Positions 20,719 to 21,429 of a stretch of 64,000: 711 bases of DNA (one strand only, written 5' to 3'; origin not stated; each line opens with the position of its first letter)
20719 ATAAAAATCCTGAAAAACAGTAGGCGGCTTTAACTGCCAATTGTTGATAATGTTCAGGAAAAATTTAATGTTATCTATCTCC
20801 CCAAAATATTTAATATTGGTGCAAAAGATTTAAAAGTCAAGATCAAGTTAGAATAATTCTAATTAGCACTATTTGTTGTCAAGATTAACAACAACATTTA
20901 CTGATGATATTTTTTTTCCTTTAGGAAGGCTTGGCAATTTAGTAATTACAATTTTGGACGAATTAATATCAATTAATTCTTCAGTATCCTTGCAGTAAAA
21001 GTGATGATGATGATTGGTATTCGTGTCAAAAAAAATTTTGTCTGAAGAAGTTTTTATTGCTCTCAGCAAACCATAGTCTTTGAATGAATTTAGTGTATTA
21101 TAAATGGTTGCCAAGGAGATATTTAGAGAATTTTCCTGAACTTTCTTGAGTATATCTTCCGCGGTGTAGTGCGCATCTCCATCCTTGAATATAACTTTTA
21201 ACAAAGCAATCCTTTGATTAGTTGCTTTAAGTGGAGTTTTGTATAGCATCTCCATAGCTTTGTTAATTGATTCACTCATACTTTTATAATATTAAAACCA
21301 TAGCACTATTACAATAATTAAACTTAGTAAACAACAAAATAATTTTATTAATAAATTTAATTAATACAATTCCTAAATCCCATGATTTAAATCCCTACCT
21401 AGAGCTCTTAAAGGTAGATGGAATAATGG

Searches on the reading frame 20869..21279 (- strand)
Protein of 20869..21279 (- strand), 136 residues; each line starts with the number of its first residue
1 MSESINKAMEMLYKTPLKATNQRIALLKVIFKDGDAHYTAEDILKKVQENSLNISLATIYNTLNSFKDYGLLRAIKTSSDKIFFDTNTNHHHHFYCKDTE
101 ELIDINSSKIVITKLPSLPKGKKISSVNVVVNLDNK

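Call 4: search_protein_families(library=ncbifam, proteins=[window:20869-21279:-], max_evalue=0.01)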
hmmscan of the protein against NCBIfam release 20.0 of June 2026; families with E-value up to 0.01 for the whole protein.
window:20869-21279:- (136 aa): 10 families
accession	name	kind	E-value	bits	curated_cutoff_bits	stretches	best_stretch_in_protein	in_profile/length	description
NF045678.1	TransRegIrrA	equivalog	3.9e-42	143.4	150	1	4-135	5-136/138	iron response transcriptional regulator IrrA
NF045677.1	FeRespRegIrr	equivalog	2.2e-40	137.7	170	1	10-133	2-125/127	Fur family transcriptional regulator Irr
NF052545.1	TransRegPerRClab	equivalog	3.9e-18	65.8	180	1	7-109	3-104/138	transcriptional regulator PerR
NF047461.1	FUR_perox_PerRB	exception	1.5e-17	63.9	250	1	14-130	23-137/143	peroxide-responsive transcriptional repressor PerRB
NF047462.1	FUR_perox_PerRA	exception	6.5e-17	62.3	200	1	1-111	1-110/142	peroxide-responsive transcriptional repressor PerRA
NF006999.0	PRK09462.1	equivalog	5.4e-16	58.5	146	1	10-110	6-107/148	ferric iron uptake transcriptional regulator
NF051892.1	TransRegFurBacil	equivalog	2.2e-13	50.5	220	1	1-105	1-109/149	ferric iron uptake transcriptional regulator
NF047406.1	TransRegPerRTherm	equivalog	4.1e-13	49.7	200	1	19-107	6-93/130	manganese-dependent transcriptional regulator PerR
NF051891.1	TransRegFurHelico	equivalog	1.3e-11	44.6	200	1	9-110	15-116/148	ferric iron uptake transcriptional regulator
NF047583.1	LIC10604_fam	equivalog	0.0089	15.6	200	0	49-116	34-105/161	LIC10604 family protein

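Call 5: search_protein_families(library=pfam, proteins=[window:20869-21279:-], max_evalue=0.01)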
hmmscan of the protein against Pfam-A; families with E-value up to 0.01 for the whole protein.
window:20869-21279:- (136 aa): 1 family
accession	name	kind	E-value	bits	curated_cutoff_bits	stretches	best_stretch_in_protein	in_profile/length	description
PF01475.25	FUR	-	1.1e-25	90.6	23.1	1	16-113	3-101/121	Ferric uptake regulator family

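Call 13: find_related_loci(query=window:20869-21279:-, collection=genome_contigs, flank=4000)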
Query window:20869-21279:- (136 aa) in genome_contigs; peptide patterns used: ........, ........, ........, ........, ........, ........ (x = any residue, [..] = any of these).
325 stretches matched a pattern; 9 encode a relative of the query (tblastn E <= 1e-3); 9 distinct loci.
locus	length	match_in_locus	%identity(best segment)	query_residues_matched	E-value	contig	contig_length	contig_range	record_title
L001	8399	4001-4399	56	3-135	2e-52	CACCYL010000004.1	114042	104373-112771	uncultured Alphaproteobacteria bacterium isolate AG-903-D15 genome assembly, contig: AG-903-D15_NODE_4, whole genome sho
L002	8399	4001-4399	56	3-135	8e-52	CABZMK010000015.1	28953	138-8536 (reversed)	MAG: uncultured Alphaproteobacteria bacterium isolate AG-337-K15 genome assembly, contig: AG-337-K15_NODE_15, whole geno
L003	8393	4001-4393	55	5-135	6e-50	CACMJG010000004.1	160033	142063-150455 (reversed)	MAG: uncultured Alphaproteobacteria bacterium isolate AG-891-J16 genome assembly, contig: AG-891-J16_NODE_4, whole genom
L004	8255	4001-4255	35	20-105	4e-14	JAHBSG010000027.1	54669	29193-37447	MAG: Acidobacteria bacterium isolate ACE_ACI2 ACI2_27, whole genome shotgun sequence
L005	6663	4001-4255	35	20-105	4e-14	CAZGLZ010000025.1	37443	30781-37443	MAG TPA_asm: uncultured Chloracidobacterium sp. isolate binchicken_co311_133 genome assembly, contig: NODE_1884_length_3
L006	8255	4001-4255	34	20-105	2e-13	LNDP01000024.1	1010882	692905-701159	MAG: Acidobacteria bacterium Ga0074141 Ga0074141_122.1, whole genome shotgun sequence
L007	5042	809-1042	33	53-132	3e-12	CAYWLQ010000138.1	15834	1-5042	MAG TPA_asm: uncultured Myxococcales bacterium isolate SRP192927_co6_757 genome assembly, contig: NODE_8593_length_15834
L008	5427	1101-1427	23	3-110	8e-6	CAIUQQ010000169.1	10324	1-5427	MAG: uncultured Bacteroidetes bacterium isolate Ja1-D2_bin-1996 genome assembly, contig: bin-1996:169/414, whole genome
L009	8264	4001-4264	23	17-107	1e-5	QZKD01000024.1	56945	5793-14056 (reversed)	MAG: Acholeplasma sp. isolate SURF_22 Ga0104751_1000700, whole genome shotgun sequence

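Call 14: find_homologous_proteins(query=window:20869-21279:-, max_evalue=0.00001)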
Query window:20869-21279:- (136 aa): 1526 proteins with E <= 0.00001 among 1543 candidates; the best 120 are listed.
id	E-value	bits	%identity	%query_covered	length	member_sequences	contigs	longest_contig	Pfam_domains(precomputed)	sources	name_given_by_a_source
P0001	3.7e-81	287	100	100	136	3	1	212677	PF01475.26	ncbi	-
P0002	5.4e-78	277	95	100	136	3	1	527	PF01475.26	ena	-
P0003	2.0e-70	252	85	100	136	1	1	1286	PF01475.26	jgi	-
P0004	8.9e-70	250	85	100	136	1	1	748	PF01475.26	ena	-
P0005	4.8e-67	241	83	100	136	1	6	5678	PF01475.26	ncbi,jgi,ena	-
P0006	5.8e-67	241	82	100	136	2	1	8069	PF01475.26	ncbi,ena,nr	ncbi:MAG: transcriptional repressor [Rickettsiales bacterium]|nr:transcriptional repressor [Ricketts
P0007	3.4e-66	239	83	100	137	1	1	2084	PF01475.26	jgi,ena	-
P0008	1.1e-61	224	76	100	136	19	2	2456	PF01475.26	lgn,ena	-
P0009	8.1e-47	176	58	96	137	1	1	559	PF01475.26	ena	-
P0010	8.3e-47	176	62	99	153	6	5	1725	PF01475.26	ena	-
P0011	1.0e-46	176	61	96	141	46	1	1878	PF01475.26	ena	-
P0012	1.6e-45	172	56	98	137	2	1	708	PF01475.26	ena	-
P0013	1.8e-45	172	63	95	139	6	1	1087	PF01475.26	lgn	-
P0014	1.0e-44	169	56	96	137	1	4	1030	PF01475.26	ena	-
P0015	8.1e-44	166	55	97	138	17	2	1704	PF01475.26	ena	-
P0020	3.3e-43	164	54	95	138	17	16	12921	PF01475.26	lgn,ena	-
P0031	2.7e-32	129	48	85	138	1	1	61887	PF01475.26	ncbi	ncbi:MAG: iron response transcriptional regulator IrrA [Rhizobiaceae bacterium]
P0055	1.2e-29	121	44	98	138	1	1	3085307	PF01475.26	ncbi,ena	-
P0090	5.4e-28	115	44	91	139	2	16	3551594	PF01475.26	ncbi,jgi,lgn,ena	jgi:Fur family iron response transcriptional regulator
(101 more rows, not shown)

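Call 16: find_encoding_contigs(protein=P0006, flank=4000, max_places=4)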
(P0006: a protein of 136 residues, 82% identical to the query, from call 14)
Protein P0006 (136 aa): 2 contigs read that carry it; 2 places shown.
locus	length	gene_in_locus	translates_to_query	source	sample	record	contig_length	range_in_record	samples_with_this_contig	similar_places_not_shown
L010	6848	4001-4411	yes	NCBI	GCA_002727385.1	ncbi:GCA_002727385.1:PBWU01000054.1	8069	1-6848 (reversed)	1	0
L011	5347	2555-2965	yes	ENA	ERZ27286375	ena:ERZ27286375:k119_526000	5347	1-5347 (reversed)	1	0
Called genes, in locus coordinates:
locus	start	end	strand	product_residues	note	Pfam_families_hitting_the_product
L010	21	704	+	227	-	PF04286:DUF445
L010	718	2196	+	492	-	PF02696:SelO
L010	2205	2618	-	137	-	PF22381:Staph_reg_Sar_Rot, PF01047:MarR (weak)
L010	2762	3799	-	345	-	-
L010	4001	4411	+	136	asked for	PF01475:FUR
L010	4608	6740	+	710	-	PF00141:peroxidase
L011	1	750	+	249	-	?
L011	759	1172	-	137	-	PF22381:Staph_reg_Sar_Rot, PF01047:MarR (weak)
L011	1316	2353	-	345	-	-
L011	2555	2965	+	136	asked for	PF01475:FUR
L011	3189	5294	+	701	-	PF00141:peroxidase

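Call 17: find_encoding_contigs(protein=P0005, flank=4000, max_places=6)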
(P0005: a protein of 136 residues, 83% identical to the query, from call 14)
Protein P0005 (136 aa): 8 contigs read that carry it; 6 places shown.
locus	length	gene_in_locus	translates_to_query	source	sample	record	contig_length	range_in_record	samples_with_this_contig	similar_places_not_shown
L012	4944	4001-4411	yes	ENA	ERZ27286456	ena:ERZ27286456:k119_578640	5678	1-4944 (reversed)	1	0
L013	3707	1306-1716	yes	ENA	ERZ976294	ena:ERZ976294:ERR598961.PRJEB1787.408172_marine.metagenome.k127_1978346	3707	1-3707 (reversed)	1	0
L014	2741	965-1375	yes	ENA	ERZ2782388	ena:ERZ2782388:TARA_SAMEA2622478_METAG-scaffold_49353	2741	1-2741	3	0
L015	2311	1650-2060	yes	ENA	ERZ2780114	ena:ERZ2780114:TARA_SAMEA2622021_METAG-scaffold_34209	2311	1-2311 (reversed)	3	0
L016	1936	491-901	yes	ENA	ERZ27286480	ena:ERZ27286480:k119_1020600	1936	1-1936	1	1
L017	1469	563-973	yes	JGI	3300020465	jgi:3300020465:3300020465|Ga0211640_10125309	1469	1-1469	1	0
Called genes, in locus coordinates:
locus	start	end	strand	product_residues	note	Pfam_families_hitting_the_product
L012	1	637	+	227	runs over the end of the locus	PF04286:DUF445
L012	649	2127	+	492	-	PF02696:SelO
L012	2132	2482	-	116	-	PF22381:Staph_reg_Sar_Rot (weak)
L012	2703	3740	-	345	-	-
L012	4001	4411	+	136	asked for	PF01475:FUR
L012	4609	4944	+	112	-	?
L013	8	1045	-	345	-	PF05099:TerB (faint)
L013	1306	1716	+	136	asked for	PF01475:FUR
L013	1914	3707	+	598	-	?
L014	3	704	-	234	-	?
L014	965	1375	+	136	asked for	PF01475:FUR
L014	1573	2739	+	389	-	?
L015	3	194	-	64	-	?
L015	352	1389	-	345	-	-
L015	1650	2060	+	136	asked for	PF01475:FUR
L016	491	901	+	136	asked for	PF01475:FUR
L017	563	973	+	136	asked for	PF01475:FUR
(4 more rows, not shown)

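Call 23: find_encoding_contigs(protein=P0001, flank=1000, max_places=2)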
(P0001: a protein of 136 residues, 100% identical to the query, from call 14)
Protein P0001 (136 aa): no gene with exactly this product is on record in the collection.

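Call 24: find_encoding_contigs(protein=P0008, flank=3000, max_places=4)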
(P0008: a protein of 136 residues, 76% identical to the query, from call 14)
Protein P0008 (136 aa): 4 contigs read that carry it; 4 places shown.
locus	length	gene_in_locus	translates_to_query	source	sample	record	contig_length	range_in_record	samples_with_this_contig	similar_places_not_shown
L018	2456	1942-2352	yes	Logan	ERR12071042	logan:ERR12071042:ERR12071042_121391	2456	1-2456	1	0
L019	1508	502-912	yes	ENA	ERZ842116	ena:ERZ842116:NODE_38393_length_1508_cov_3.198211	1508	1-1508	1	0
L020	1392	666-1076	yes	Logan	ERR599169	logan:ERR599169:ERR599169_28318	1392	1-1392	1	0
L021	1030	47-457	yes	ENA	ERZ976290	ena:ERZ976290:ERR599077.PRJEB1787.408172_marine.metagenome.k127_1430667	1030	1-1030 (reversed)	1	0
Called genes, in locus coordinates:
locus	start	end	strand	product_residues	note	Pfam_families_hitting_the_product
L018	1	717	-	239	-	?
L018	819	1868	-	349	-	PF08240:ADH_N, PF02826:2-Hacid_dh_C, PF00107:ADH_zinc_N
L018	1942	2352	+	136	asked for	PF01475:FUR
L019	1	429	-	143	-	?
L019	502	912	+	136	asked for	PF01475:FUR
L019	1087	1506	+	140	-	?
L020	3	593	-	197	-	?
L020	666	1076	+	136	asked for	PF01475:FUR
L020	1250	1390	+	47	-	?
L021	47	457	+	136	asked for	PF01475:FUR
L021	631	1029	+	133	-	?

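Call 25: find_encoding_contigs(protein=P0020, flank=4000, max_places=5)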
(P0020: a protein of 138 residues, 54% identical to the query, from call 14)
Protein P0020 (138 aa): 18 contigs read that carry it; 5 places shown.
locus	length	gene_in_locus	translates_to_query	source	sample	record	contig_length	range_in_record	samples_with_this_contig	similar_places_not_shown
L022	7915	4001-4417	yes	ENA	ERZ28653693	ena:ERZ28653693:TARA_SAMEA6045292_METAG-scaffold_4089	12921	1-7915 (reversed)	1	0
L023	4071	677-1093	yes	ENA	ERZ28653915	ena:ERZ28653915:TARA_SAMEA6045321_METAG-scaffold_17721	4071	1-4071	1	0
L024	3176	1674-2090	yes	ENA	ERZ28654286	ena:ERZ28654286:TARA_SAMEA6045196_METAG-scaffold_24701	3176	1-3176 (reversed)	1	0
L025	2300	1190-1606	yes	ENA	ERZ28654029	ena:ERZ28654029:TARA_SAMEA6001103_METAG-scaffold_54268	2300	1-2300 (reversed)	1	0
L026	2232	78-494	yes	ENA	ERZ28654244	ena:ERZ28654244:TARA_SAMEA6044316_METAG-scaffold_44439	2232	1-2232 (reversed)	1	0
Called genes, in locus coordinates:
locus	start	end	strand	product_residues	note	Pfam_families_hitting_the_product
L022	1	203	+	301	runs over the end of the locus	PF01509:TruB_N, PF16198:TruB_C_2 (weak)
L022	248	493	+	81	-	PF00312:Ribosomal_S15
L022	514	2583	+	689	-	PF01138:RNase_PH, PF03725:RNase_PH_C, PF03726:PNPase, PF01138:RNase_PH, PF00013:KH_1, PF00575:S1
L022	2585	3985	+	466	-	PF03060:NMO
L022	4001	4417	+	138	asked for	PF01475:FUR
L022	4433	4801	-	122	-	PF06347:SH3_4, PF08239:SH3_3, PF06347:SH3_4 (weak)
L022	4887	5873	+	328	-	PF00389:2-Hacid_dh, PF02826:2-Hacid_dh_C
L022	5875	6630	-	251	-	PF00899:ThiF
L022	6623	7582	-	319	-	PF00291:PALP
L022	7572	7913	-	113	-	?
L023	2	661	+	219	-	?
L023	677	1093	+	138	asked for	PF01475:FUR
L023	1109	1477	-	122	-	PF06347:SH3_4, PF08239:SH3_3, PF06347:SH3_4 (weak)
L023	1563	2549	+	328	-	PF00389:2-Hacid_dh, PF02826:2-Hacid_dh_C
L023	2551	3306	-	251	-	PF00899:ThiF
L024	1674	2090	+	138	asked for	PF01475:FUR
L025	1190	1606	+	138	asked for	PF01475:FUR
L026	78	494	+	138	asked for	PF01475:FUR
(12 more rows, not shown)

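Call 29: search_solved_structures(query=window:20869-21279:-, max_evalue=0.001, show_alignments=2)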
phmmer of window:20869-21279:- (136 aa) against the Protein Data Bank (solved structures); distinct sequences matched with E-value up to 0.001: 23.
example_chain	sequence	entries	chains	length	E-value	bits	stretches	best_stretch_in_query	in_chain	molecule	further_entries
2fe3_A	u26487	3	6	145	5.5e-14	55.4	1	4-107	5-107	Peroxide operon regulator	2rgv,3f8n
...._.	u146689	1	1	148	6.3e-13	52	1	12-110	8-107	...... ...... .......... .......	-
2w57_A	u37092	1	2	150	1.6e-12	50.7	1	12-108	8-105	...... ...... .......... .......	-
5nl9_A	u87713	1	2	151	3.7e-12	49.5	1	2-122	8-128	Transcriptional regulator (FUR family)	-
6d57_A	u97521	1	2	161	3.7e-12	49.5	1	10-107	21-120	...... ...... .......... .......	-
4ets_A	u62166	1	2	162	3.8e-12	49.5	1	10-107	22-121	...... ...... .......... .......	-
5nbc_A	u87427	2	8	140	4.8e-12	49.1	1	16-99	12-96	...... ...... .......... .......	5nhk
1mzb_A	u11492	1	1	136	1.7e-11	47.4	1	12-110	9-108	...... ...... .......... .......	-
6h1c_A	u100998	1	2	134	3.2e-10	43.2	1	12-111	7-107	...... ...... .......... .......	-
6dk4_A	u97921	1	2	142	4.3e-10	42.8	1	8-106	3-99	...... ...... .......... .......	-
2o03_A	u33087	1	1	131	1.5e-08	37.9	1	17-109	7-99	probable Zinc uptake regulation protein FurB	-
9ire_A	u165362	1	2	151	1.7e-08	37.7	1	1-100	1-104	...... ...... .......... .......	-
2fu4_A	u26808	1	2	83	6.9e-08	35.7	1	12-82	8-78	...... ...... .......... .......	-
4i7h_A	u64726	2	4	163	1e-07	35.2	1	7-127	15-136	peroxide stress sensing regulator | Peroxide stress regulator PerR, FUR family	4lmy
2xig_A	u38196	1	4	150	2.8e-07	33.8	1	4-107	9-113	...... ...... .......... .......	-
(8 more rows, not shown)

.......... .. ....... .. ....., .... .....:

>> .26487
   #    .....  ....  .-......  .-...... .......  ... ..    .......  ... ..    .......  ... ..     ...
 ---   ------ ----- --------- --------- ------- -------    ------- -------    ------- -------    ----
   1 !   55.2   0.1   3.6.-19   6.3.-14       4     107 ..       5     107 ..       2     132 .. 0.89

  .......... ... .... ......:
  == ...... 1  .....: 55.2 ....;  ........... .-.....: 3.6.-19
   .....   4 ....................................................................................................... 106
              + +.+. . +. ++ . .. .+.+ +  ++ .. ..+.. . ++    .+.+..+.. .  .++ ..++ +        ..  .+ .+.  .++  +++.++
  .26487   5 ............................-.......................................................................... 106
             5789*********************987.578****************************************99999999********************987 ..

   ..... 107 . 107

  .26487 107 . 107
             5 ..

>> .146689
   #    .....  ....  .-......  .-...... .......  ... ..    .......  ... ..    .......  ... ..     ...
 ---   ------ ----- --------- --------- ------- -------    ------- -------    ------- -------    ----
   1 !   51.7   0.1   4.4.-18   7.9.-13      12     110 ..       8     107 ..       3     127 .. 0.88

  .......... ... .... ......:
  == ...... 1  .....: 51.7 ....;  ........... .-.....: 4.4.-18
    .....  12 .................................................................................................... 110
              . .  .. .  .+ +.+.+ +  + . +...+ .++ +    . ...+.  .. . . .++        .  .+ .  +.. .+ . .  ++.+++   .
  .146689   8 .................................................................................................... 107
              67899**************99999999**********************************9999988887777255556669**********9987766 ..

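Call 36: search_protein_families(library=ncbifam, proteins=[P0006, P0008, P0010, P0020, P0031, P0090, P0055], max_evalue=1e-10)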
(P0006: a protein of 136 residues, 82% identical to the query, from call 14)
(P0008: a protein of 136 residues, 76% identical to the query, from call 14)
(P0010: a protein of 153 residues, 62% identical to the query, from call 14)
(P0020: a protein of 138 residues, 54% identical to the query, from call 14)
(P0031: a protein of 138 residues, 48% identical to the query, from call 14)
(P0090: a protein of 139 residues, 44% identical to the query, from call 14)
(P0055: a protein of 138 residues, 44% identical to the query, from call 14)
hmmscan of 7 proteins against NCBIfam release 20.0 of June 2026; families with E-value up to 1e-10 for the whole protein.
P0006 (136 aa): 9 families
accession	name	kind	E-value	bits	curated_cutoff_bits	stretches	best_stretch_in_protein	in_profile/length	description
NF045678.1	TransRegIrrA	equivalog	5.4e-40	136.5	150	1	4-135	5-136/138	iron response transcriptional regulator IrrA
NF045677.1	FeRespRegIrr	equivalog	4.4e-39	133.5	170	1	10-133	2-125/127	Fur family transcriptional regulator Irr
NF052545.1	TransRegPerRClab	equivalog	2e-17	63.5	180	1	6-109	2-104/138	transcriptional regulator PerR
NF047462.1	FUR_perox_PerRA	exception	2.6e-17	63.6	200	1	1-110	1-109/142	peroxide-responsive transcriptional repressor PerRA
NF047461.1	FUR_perox_PerRB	exception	3.2e-16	59.5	250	1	11-129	20-136/143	peroxide-responsive transcriptional repressor PerRB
NF006999.0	PRK09462.1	equivalog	1.7e-15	56.9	146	1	9-110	5-107/148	ferric iron uptake transcriptional regulator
NF047406.1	TransRegPerRTherm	equivalog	1.3e-13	51.2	200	1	19-107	6-93/130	manganese-dependent transcriptional regulator PerR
NF051892.1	TransRegFurBacil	equivalog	1.5e-12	47.8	220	1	1-106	1-110/149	ferric iron uptake transcriptional regulator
NF051891.1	TransRegFurHelico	equivalog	7.3e-12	45.4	200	1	9-110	15-116/148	ferric iron uptake transcriptional regulator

P0008 (136 aa): 9 families
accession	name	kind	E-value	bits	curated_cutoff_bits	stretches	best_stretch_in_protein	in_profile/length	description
NF045678.1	TransRegIrrA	equivalog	5.9e-42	142.8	150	1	6-135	7-136/138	iron response transcriptional regulator IrrA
NF045677.1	FeRespRegIrr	equivalog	9.1e-41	138.9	170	1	11-133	3-125/127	Fur family transcriptional regulator Irr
NF047461.1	FUR_perox_PerRB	exception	2.4e-18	66.4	250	1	10-130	19-137/143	peroxide-responsive transcriptional repressor PerRB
NF052545.1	TransRegPerRClab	equivalog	3.5e-18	65.9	180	1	6-109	2-104/138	transcriptional regulator PerR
NF047462.1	FUR_perox_PerRA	exception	1.5e-17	64.4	200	1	1-108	1-107/142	peroxide-responsive transcriptional repressor PerRA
NF006999.0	PRK09462.1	equivalog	2.3e-17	62.9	146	1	10-111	6-108/148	ferric iron uptake transcriptional regulator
NF051892.1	TransRegFurBacil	equivalog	6.7e-14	52.2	220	1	1-105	1-109/149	ferric iron uptake transcriptional regulator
NF047406.1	TransRegPerRTherm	equivalog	1.3e-13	51.2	200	1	18-107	5-93/130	manganese-dependent transcriptional regulator PerR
NF051891.1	TransRegFurHelico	equivalog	4.9e-12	46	200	1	8-111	14-117/148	ferric iron uptake transcriptional regulator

P0010 (153 aa): 8 families
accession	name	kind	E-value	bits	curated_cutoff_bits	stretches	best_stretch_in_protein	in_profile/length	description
NF045678.1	TransRegIrrA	equivalog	1.9e-41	141.2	150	1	6-139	4-137/138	iron response transcriptional regulator IrrA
NF045677.1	FeRespRegIrr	equivalog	3.7e-39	133.7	170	1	13-137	2-126/127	Fur family transcriptional regulator Irr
NF051892.1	TransRegFurBacil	equivalog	4.4e-17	62.5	220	1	5-110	2-111/149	ferric iron uptake transcriptional regulator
NF052545.1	TransRegPerRClab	equivalog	2.6e-16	59.9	180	1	9-113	2-105/138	transcriptional regulator PerR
NF047462.1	FUR_perox_PerRA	exception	3.6e-15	56.7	200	1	8-116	5-112/142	peroxide-responsive transcriptional repressor PerRA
NF047461.1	FUR_perox_PerRB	exception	5.2e-15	55.6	250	1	10-134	16-138/143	peroxide-responsive transcriptional repressor PerRB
NF006999.0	PRK09462.1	equivalog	5e-13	48.9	146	1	13-144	6-137/148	ferric iron uptake transcriptional regulator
NF047406.1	TransRegPerRTherm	equivalog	1.6e-11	44.5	200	1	22-110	6-93/130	manganese-dependent transcriptional regulator PerR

P0020 (138 aa): 8 families
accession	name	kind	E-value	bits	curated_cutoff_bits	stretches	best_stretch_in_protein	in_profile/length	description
NF045678.1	TransRegIrrA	equivalog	2.1e-43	147.5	150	1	7-136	6-135/138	iron response transcriptional regulator IrrA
NF045677.1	FeRespRegIrr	equivalog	5.7e-40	136.4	170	1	13-135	3-125/127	Fur family transcriptional regulator Irr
NF047462.1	FUR_perox_PerRA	exception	2.2e-19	70.3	200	1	9-112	7-109/142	peroxide-responsive transcriptional repressor PerRA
NF047461.1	FUR_perox_PerRB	exception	4.6e-18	65.5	250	1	13-133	20-138/143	peroxide-responsive transcriptional repressor PerRB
NF052545.1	TransRegPerRClab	equivalog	9e-17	61.4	180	1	9-109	3-102/138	transcriptional regulator PerR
NF006999.0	PRK09462.1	equivalog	3.8e-16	59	146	1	12-112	6-107/148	ferric iron uptake transcriptional regulator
NF051892.1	TransRegFurBacil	equivalog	6.1e-14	52.3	220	1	12-113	10-115/149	ferric iron uptake transcriptional regulator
NF047406.1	TransRegPerRTherm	equivalog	9.4e-13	48.5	200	1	22-110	7-94/130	manganese-dependent transcriptional regulator PerR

P0031 (138 aa): 8 families
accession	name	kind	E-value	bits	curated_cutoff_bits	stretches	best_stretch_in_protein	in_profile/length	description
NF045678.1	TransRegIrrA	equivalog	2.8e-64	215.1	150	1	4-135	7-138/138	iron response transcriptional regulator IrrA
NF045677.1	FeRespRegIrr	equivalog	6.2e-61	204.1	170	1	8-132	2-126/127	Fur family transcriptional regulator Irr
NF047462.1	FUR_perox_PerRA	exception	1.6e-19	70.8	200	1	7-103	9-104/142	peroxide-responsive transcriptional repressor PerRA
NF006999.0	PRK09462.1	equivalog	1.3e-14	54.1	146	1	8-103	6-102/148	ferric iron uptake transcriptional regulator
NF052545.1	TransRegPerRClab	equivalog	1.4e-14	54.3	180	1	6-105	4-102/138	transcriptional regulator PerR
NF047461.1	FUR_perox_PerRB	exception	2.6e-14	53.3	250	1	6-129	17-138/143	peroxide-responsive transcriptional repressor PerRB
NF051892.1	TransRegFurBacil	equivalog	1.1e-11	45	220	1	2-93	4-95/149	ferric iron uptake transcriptional regulator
NF047406.1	TransRegPerRTherm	equivalog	2.1e-11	44.1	200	1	16-104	5-92/130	manganese-dependent transcriptional regulator PerR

P0090 (139 aa): 7 families
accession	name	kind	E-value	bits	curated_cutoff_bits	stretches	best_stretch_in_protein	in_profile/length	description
NF045678.1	TransRegIrrA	equivalog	8.6e-63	210.3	150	1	5-137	6-138/138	iron response transcriptional regulator IrrA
NF045677.1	FeRespRegIrr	equivalog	5.7e-60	201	170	1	10-134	2-126/127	Fur family transcriptional regulator Irr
NF047462.1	FUR_perox_PerRA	exception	1.9e-17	64.1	200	1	9-105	9-104/142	peroxide-responsive transcriptional repressor PerRA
NF052545.1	TransRegPerRClab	equivalog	6.6e-16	58.5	180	1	7-106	3-101/138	transcriptional regulator PerR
NF047406.1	TransRegPerRTherm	equivalog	1.4e-12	47.9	200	1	18-106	5-92/130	manganese-dependent transcriptional regulator PerR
NF006999.0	PRK09462.1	equivalog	1.5e-12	47.4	146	1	7-110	3-107/148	ferric iron uptake transcriptional regulator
NF047461.1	FUR_perox_PerRB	exception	5.5e-12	45.8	250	1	6-130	15-137/143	peroxide-responsive transcriptional repressor PerRB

P0055 (138 aa): 7 families
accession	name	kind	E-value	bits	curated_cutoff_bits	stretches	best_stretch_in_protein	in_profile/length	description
NF045678.1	TransRegIrrA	equivalog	3.5e-62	208.3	150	1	7-137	7-137/138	iron response transcriptional regulator IrrA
NF045677.1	FeRespRegIrr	equivalog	2e-59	199.2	170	1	11-136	2-127/127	Fur family transcriptional regulator Irr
NF047462.1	FUR_perox_PerRA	exception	1.5e-16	61.2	200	1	13-109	12-107/142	peroxide-responsive transcriptional repressor PerRA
NF006999.0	PRK09462.1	equivalog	9.2e-16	57.8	146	1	8-114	3-110/148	ferric iron uptake transcriptional regulator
NF047461.1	FUR_perox_PerRB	exception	2.4e-15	56.7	250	1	7-132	15-138/143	peroxide-responsive transcriptional repressor PerRB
NF052545.1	TransRegPerRClab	equivalog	1.1e-14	54.6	180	1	8-106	3-100/138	transcriptional regulator PerR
NF047406.1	TransRegPerRTherm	equivalog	3.9e-11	43.3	200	1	19-115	5-100/130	manganese-dependent transcriptional regulator PerR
